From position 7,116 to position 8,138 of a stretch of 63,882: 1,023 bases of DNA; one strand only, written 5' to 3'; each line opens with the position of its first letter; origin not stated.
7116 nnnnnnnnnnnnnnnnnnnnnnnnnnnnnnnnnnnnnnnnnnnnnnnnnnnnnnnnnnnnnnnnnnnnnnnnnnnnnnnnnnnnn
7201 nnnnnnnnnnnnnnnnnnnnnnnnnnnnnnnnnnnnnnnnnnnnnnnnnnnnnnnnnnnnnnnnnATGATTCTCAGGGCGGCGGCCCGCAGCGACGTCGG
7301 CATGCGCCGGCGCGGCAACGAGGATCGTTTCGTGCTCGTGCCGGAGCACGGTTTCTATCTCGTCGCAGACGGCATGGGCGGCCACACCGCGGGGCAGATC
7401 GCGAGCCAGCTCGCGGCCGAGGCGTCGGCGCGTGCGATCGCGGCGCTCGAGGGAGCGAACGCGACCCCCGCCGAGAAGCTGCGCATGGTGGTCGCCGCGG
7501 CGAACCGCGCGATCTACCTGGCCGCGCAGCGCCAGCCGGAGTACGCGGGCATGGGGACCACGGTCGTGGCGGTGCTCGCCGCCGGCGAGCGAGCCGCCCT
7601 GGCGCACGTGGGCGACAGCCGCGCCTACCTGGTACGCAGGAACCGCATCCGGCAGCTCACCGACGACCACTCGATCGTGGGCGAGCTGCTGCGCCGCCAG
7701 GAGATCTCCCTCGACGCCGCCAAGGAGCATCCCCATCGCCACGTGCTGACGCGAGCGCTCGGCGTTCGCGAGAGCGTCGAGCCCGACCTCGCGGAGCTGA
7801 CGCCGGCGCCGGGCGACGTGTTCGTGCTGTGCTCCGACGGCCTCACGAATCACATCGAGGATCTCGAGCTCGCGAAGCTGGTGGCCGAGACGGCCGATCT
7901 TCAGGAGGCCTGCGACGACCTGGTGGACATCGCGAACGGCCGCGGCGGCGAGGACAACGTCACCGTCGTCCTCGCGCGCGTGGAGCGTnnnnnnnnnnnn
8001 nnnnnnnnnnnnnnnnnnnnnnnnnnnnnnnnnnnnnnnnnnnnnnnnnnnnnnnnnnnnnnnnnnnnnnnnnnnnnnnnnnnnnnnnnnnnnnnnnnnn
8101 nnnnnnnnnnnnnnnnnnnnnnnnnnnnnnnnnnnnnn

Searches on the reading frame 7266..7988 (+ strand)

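Call 36: search_protein_families(library=pfam, proteins=[window:7266-7988:+], max_evalue=0.01)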
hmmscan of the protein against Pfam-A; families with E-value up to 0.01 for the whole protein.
seq(241 aa): 3 families
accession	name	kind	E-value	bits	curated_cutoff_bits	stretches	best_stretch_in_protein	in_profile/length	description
PF00481.26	PP2C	-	4.6e-19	69.5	20.3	1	27-232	33-255/255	Protein phosphatase 2C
PF13672.11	PP2C_2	-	8.1e-17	61.9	24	1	19-208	13-190/209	Protein phosphatase 2C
PF07228.17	SpoIIE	-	4.8e-08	33.6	25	1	65-239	39-191/192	Stage II sporulation protein E (SpoIIE)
